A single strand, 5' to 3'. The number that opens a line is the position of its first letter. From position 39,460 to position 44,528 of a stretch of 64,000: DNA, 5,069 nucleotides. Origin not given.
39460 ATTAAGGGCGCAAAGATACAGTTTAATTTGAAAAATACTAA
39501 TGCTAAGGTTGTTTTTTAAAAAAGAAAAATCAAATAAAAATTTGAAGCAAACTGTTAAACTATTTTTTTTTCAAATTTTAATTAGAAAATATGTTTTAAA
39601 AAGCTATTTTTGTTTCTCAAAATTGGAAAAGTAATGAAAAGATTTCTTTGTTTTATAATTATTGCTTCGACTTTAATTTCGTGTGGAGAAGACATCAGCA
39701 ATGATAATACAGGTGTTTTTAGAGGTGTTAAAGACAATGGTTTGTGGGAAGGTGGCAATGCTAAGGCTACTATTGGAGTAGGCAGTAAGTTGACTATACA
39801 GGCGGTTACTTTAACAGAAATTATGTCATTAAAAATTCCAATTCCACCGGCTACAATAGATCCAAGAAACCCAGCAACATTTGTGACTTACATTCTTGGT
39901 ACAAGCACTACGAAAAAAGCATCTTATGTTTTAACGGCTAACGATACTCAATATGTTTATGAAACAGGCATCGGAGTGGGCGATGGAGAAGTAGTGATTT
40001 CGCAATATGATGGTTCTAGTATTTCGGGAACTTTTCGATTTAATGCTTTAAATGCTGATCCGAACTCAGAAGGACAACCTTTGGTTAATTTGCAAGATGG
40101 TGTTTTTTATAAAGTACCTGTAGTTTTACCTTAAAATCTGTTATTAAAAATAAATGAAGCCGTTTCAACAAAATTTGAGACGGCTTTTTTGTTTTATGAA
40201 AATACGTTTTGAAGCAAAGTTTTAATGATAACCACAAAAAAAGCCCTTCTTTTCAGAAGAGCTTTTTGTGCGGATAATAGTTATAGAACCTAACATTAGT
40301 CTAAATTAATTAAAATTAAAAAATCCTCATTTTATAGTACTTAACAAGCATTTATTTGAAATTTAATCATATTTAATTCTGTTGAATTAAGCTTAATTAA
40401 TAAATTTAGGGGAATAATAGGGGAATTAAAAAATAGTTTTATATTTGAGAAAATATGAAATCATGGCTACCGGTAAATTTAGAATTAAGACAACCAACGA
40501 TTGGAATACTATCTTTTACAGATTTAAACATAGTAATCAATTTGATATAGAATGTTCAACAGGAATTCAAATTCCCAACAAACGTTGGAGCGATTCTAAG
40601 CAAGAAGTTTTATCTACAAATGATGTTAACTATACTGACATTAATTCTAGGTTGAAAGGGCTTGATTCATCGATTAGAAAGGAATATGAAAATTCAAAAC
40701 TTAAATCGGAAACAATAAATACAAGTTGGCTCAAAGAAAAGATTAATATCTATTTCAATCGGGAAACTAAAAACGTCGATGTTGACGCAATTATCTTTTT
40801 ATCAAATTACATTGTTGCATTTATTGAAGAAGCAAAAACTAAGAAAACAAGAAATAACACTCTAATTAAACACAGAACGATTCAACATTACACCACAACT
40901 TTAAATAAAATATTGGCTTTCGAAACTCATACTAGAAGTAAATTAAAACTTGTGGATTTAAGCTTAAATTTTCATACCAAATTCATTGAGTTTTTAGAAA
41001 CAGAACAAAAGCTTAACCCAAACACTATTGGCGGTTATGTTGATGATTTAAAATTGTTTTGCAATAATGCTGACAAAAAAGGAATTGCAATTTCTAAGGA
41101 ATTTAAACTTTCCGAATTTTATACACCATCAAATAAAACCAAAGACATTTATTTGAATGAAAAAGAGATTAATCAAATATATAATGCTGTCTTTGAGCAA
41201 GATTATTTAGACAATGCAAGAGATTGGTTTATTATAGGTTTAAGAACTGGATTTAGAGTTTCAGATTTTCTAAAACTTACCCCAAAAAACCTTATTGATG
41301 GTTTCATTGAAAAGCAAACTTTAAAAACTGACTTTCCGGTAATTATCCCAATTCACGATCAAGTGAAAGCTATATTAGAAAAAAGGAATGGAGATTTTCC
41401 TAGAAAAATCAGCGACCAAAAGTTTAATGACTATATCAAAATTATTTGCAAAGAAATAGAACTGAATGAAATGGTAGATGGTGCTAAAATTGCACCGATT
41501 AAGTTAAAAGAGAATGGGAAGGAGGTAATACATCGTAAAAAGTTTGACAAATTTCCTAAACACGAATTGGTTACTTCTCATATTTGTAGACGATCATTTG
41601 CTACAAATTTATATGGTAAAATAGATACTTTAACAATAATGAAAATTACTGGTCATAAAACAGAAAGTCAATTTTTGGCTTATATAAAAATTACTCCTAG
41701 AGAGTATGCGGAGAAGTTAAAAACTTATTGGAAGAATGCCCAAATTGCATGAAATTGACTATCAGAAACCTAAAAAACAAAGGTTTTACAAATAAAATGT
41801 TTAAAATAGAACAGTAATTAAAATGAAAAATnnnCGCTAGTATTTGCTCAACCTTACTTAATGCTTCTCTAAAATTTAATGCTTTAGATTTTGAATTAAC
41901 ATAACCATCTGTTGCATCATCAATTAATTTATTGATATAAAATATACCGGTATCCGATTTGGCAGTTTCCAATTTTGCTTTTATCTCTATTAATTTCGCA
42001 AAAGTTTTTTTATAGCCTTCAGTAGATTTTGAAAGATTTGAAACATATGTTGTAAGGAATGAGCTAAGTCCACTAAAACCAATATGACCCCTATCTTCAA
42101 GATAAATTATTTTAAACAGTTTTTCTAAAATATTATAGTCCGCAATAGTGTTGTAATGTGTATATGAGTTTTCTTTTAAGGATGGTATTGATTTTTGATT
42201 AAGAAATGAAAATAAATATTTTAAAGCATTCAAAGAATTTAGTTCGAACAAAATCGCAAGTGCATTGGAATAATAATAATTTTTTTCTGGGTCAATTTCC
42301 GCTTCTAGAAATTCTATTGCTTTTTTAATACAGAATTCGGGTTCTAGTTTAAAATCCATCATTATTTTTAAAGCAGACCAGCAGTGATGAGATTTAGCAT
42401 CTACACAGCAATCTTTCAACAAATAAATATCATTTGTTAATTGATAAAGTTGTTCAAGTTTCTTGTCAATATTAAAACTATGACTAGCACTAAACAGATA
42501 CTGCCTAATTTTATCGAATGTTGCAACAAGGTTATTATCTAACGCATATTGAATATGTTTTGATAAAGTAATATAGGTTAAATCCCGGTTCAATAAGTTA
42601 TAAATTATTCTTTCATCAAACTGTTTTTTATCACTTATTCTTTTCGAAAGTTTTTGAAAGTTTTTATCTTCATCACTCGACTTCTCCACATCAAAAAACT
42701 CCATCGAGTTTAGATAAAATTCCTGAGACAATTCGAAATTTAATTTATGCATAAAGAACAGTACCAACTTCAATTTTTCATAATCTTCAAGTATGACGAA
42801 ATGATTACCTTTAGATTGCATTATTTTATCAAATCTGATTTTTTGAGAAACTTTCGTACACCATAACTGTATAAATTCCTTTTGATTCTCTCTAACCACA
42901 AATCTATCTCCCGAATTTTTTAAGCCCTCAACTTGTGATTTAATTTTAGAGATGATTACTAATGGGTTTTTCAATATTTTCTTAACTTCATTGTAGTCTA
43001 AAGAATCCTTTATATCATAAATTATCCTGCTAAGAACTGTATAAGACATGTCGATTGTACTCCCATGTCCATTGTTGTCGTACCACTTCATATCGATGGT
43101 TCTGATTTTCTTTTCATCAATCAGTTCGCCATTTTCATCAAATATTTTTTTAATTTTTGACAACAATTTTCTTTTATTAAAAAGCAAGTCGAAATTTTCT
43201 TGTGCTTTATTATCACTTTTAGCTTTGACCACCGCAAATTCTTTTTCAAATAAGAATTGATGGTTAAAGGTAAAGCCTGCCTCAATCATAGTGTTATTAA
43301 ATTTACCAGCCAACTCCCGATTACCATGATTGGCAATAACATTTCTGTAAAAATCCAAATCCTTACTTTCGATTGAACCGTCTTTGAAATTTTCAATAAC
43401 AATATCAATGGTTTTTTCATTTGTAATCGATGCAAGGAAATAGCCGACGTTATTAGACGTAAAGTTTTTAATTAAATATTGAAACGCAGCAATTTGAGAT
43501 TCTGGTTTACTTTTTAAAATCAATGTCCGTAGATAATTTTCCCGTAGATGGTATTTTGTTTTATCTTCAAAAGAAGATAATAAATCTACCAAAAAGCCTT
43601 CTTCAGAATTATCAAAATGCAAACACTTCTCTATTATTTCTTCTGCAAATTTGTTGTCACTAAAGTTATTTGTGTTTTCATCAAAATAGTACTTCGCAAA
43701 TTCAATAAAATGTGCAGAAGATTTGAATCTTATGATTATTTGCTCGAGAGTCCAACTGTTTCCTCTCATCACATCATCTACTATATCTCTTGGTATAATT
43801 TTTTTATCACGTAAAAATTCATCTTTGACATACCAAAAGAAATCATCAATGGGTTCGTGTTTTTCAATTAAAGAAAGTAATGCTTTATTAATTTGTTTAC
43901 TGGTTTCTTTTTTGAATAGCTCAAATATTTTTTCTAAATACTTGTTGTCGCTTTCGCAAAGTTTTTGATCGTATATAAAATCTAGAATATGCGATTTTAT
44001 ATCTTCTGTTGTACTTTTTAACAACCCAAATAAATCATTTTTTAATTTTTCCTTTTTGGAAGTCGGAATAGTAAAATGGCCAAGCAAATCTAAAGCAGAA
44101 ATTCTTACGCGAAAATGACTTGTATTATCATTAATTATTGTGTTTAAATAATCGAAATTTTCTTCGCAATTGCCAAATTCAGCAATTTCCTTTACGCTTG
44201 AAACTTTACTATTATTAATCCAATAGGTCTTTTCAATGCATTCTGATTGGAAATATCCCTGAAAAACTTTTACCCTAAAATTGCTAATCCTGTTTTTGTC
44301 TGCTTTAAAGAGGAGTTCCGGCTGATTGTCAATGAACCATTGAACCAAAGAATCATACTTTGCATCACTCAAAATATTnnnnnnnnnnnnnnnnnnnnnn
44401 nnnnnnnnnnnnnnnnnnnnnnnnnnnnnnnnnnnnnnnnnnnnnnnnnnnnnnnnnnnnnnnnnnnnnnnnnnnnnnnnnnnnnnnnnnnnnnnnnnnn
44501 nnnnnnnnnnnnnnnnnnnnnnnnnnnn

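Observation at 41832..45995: Island-borne 1387-aa NLR-like protein: Mrr-like nuclease + NACHT + ~850-aa unassigned sensor region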

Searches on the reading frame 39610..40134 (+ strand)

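Call 34: search_protein_families(library=pfam, proteins=[window:39610-40134:+], max_evalue=0.01)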
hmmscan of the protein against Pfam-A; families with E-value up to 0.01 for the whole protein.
window:39610-40134:+ (174 aa): 1 family
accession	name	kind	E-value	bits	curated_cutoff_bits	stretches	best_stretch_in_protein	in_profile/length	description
PF19765.4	DUF6252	-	1.8e-25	90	27.2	1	33-170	1-124/124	Family of unknown function (DUF6252)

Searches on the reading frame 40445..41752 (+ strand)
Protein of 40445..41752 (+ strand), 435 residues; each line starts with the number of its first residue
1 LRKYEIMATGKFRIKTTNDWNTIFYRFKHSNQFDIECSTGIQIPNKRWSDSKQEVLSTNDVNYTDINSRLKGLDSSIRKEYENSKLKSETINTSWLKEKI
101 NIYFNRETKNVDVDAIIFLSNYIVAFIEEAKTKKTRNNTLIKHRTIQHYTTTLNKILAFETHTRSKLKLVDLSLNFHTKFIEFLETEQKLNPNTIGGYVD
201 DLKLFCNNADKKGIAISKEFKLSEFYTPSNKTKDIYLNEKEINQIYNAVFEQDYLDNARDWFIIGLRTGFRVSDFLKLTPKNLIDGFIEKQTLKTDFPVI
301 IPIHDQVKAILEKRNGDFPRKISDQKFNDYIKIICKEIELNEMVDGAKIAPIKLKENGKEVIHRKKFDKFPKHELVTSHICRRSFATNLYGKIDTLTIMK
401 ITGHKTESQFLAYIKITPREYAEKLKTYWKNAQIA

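Call 34: search_protein_families(library=pfam, proteins=[window:40445-41752:+], max_evalue=0.01)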
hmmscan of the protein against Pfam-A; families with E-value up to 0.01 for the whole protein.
window:40445-41752:+ (435 aa): 3 families
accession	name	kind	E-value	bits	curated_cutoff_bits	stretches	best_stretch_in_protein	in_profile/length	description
PF13102.12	Phage_int_SAM_5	-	4.5e-10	40.2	22.3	1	125-219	4-92/98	Phage integrase SAM-like domain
PF00589.27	Phage_integrase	-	6.4e-09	36.3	27.1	1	237-416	3-168/172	Phage integrase family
PF02899.23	Phage_int_SAM_1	-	2.4e-05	25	22.3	1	179-214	3-38/83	Phage integrase, N-terminal SAM-like domain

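Call 80: search_protein_families(library=padloc, proteins=[window:40445-41752:+], max_evalue=0.01)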
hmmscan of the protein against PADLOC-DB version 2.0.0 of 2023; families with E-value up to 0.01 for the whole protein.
window:40445-41752:+ (435 aa): 0 families

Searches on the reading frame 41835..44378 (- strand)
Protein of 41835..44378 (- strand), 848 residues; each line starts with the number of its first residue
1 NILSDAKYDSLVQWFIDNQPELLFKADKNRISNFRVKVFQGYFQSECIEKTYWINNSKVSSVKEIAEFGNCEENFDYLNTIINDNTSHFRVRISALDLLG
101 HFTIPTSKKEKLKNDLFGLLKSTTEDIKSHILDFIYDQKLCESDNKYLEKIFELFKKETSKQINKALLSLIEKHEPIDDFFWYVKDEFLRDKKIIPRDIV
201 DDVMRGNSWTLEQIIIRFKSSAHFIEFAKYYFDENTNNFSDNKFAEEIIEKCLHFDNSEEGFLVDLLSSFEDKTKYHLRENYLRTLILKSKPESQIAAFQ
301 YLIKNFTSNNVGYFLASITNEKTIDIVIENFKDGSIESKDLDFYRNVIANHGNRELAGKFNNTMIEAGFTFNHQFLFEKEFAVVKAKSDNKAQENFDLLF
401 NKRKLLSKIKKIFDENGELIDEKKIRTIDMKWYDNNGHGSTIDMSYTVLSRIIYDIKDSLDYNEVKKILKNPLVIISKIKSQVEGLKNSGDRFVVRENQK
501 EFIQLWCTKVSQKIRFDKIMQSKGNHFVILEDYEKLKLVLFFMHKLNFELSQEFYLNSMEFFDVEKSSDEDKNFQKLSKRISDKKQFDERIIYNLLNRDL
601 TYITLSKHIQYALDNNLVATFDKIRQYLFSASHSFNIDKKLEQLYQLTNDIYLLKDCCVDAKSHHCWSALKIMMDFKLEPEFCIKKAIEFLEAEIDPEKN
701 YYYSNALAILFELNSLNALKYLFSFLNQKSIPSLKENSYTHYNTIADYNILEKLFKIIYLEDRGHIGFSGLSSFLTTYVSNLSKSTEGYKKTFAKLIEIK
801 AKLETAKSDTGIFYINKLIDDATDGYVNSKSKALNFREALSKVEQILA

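Call 39: search_solved_structures(query=A3, max_evalue=10)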
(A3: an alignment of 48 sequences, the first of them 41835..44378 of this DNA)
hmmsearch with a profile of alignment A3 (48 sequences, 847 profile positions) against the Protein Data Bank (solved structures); distinct sequences matched with E-value up to 10: 2.
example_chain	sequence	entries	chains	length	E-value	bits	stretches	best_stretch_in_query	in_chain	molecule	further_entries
1dip_A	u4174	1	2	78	0.57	11.5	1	610-650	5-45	DELTA-SLEEP-INDUCING PEPTIDE IMMUNOREACTIVE PEPTIDE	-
3loy_A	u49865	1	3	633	1.1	10.5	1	57-108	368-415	copper amine oxidase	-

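Call 51: predict_structure(alignment_id=A4)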
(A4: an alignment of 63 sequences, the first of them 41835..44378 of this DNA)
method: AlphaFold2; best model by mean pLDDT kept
length: 848 residues; sequences in the alignment: 63
mean_pLDDT: 87.2   pTM: 0.67
mean pLDDT of the five models: 87.2, 87.2, 85.8, 85.8, 83.6
residues with pLDDT >= 90: 470; 70-90: 306; 50-70: 65; < 50: 7
segments of 3 or more residues with pLDDT < 50: 567-569
pLDDT, mean of each block of 10 residues (from residue 1): 71 82 70 82 90 73 89 95 91 94 93 95 91 95 93 94 95 93 95 88 86 95 93 64 85 95 92 65 90 93 85 88 88 76 87 88 88 85 83 91 94 92 88 69 88 91 94 92 75 87 95 92 81 92 90 91 61 78 91 92 87 94 88 69 93 92 90 94 95 67 89 94 85 84 94 91 66 93 95 97 90 93 91 84 79
secondary structure, 60 per line:
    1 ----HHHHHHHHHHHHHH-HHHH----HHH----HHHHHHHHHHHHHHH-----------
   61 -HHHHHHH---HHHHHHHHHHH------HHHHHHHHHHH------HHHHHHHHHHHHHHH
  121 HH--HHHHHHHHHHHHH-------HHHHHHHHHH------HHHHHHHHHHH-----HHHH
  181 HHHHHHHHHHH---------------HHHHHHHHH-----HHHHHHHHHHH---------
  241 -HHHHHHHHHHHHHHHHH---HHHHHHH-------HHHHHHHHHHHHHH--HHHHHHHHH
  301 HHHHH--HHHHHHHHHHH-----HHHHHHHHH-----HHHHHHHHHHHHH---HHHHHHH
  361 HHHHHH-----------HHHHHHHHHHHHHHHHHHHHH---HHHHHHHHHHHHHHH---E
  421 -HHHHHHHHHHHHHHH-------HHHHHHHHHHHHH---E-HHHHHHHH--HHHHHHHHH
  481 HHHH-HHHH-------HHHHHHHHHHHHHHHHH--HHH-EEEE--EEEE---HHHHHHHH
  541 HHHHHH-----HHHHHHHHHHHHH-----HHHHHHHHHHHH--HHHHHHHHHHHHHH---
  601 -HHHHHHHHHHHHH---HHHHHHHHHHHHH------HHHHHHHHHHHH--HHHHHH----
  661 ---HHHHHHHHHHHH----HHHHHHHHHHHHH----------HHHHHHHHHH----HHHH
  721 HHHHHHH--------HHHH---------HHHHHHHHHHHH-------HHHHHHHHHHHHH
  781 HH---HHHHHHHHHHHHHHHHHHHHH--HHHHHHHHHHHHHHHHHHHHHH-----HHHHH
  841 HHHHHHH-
elements in order (helices of 4 or more, strands of 3 or more residues): H5-18 H20-23 H35-49 H62-68 H72-82 H89-99 H106-122 H125-137 H145-154 H161-171 H177-191 H207-215 H221-231 H242-258 H262-268 H276-289 H292-305 H308-318 H324-332 H338-350 H354-366 H378-398 H402-416 H422-436 H444-456 H462-469 H472-484 H486-489 H497-513 E520-523 E526-529 H533-546 H552-564 H570-581 H584-597 H602-614 H618-630 H637-648 H651-656 H664-675 H680-692 H703-712 H717-727 H736-739 H749-760 H768-782 H786-806 H809-830 H836-847

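Call 55: fold_search(model_id=the predicted structure, library=pdb)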
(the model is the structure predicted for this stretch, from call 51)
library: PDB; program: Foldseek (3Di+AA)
matches with E <= 10: 1182; with E <= 0.001: 45
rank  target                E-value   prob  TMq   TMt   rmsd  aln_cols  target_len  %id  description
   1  5uwq_C                1.2e-04  1.00  0.18  0.17  21.9       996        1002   12  Crystal Structure of CDC7 NES Peptide in complex with CRM1-Ran-RanBP1 (released 2017-03-22)
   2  5uww_C                1.4e-04  1.00  0.18  0.17  22.0      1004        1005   11  Crystal Structure of DEAF1 Peptide in complex with CRM1 K579A mutant-Ran-RanBP1 (released 2017-03-22)
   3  6vae_A                1.5e-04  0.99  0.15  0.12  26.7       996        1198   11  Mono-ubiquitinated Fanconi Anemia ID complex bound to ICL DNA (released 2020-03-18)
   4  9vm1_C                1.5e-04  1.00  0.17  0.16  22.2      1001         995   11  MVM NS2 mutant Nm42 in complex with CRM1-Ran-RanBP1 (released 2025-08-06)
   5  3wyf_C                1.6e-04  1.00  0.15  0.14  22.3      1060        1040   12  Crystal structure of Xpo1p-Yrb2p-Gsp1p-GTP complex (released 2014-11-12)
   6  5o9z_v                1.7e-04  1.00  0.20  0.21  22.0       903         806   10  Cryo-EM structure of a pre-catalytic human spliceosome primed for activation (B complex) (released 2017-08-16)
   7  3w3u                  1.8e-04  1.00  0.16  0.15  28.6       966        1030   10  Crystal structure of Kap121p mutant R349A/Q350A/D353A/E396A/N430K/D438A/N477A (released 2013-04-10)
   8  6x2m_C                2.1e-04  1.00  0.16  0.14  22.6      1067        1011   11  Crystal Structure of unliganded CRM1-Ran-RanBP1 (released 2020-07-01)
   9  5ife_C                2.5e-04  1.00  0.23  0.23  24.4       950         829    9  Crystal structure of the human SF3b core complex (released 2016-10-26)
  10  5uwt_C                2.6e-04  1.00  0.17  0.16  22.4      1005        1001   12  Crystal Structure of Hxk2 Peptide in complex with CRM1 K579A mutant-Ran-RanBP1 (released 2017-03-22)
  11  5dif_C                2.7e-04  1.00  0.18  0.16  22.1      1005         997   11  Crystal Structure of CPEB4 NES Peptide in complex with CRM1-Ran-RanBP1 (released 2015-09-16)
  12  5dh9_C                3.0e-04  1.00  0.18  0.16  21.9       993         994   11  Crystal Structure of PKI NES Flip Mutant Peptide in complex with CRM1-Ran-RanBP1 (released 2015-09-16)
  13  7kzq_U                3.2e-04  1.00  0.16  0.13  26.9       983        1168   10  Structure of the human Fanconi anaemia Core-ID complex (released 2021-03-10)
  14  7q3l_A                3.4e-04  1.00  0.17  0.18  23.1       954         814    9  Human 17S U2 snRNP 5' domain (released 2022-03-30)
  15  9n75_SP               3.4e-04  0.98  0.12  0.07  35.4       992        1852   13  SSU processome maturation and disassembly, State I (released 2025-11-05)
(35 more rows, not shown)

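Call 73: search_protein_representatives(alignment_id=A7)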
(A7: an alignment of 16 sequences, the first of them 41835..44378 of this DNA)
Query: 16 sequences, 849 profile positions. Proteins with E-value up to 0.001 (for the whole library): 596; up to 1e-10: 483; up to 1e-30: 268. The best 150 are listed.
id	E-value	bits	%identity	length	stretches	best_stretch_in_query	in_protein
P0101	0.0e+00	1065.0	-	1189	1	2-848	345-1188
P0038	0.0e+00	1055.8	-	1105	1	1-848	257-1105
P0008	0.0e+00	1046.3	-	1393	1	1-848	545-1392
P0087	0.0e+00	1041.0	-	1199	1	1-848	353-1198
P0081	0.0e+00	1034.1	-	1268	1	1-848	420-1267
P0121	7.0e-291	984.1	-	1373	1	1-848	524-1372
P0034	1.1e-290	983.5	-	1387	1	1-847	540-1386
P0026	1.3e-282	956.7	-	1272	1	1-848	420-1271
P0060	3.3e-276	935.5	-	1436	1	1-848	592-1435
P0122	3.1e-271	919.1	-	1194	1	1-848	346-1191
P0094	1.6e-269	913.4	-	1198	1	1-848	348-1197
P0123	1.8e-269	913.2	-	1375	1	1-848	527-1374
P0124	1.3e-266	903.8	-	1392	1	1-848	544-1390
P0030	2.0e-260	883.3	-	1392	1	1-848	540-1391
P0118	3.1e-260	882.7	-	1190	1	2-848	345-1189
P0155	1.7e-161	556.0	-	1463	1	1-848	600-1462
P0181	2.8e-121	423.0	-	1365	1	1-845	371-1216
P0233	3.3e-50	187.9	-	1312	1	1-830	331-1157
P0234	2.6e-49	184.9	-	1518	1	1-755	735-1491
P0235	7.6e-49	183.4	-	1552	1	2-844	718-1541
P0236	1.7e-48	182.2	-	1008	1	9-847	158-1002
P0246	5.2e-46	174.0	-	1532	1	2-847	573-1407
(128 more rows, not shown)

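Call 75: search_protein_families(library=pfam, proteins=[P0234, P0235, P0246, P0181, P0155, P0236, P0233], max_evalue=0.001)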
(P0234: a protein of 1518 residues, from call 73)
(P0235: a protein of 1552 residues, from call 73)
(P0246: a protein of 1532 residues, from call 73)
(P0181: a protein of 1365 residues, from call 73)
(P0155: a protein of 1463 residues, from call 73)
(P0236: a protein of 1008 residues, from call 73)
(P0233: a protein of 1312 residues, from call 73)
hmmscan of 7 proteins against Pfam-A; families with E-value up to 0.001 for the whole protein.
P0234 (1518 aa): 0 families

P0235 (1552 aa): 4 families
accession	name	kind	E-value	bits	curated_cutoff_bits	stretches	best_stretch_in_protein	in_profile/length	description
PF13289.12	SIR2_2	-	1e-21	78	24.5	1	151-284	2-125/141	SIR2-like domain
PF05729.18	NACHT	-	2e-07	31.4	26.7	1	400-534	2-160/167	NACHT domain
PF13646.12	HEAT_2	-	1.1e-06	29.2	27.7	0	793-882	2-82/88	HEAT repeats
PF25199.1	nSTAND_NTPase5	-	3.9e-05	24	34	1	393-508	36-142/145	Novel STAND NTPase 5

P0246 (1532 aa): 2 families
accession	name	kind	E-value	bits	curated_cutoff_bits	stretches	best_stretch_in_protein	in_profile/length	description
PF05729.18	NACHT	-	0.00065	20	26.7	0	257-394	3-164/167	NACHT domain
PF13271.11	DUF4062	-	0.00086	19.9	24.7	0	8-107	1-82/82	Domain of unknown function (DUF4062)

P0181 (1365 aa): 2 families
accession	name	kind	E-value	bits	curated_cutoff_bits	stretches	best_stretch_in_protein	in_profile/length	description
PF05729.18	NACHT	-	2.1e-07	31.3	26.7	1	67-201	3-164/167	NACHT domain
PF24883.2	NPHP3_N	-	3.4e-06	27.8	24.8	1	123-166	121-164/164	Nephrocystin 3, N-terminal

P0155 (1463 aa): 4 families
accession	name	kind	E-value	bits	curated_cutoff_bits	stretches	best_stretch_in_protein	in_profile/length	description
PF20720.3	nSTAND3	-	1.4e-09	38.2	27.2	1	281-403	9-123/155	Novel STAND NTPase 3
PF05729.18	NACHT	-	1.2e-07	32.1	26.7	0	347-425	80-162/167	NACHT domain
PF24883.2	NPHP3_N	-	0.00011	22.8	24.8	0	346-391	122-164/164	Nephrocystin 3, N-terminal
PF00089.32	Trypsin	-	0.00052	20.3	20.6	1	28-191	35-200/220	Trypsin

P0236 (1008 aa): 0 families

P0233 (1312 aa): 0 families
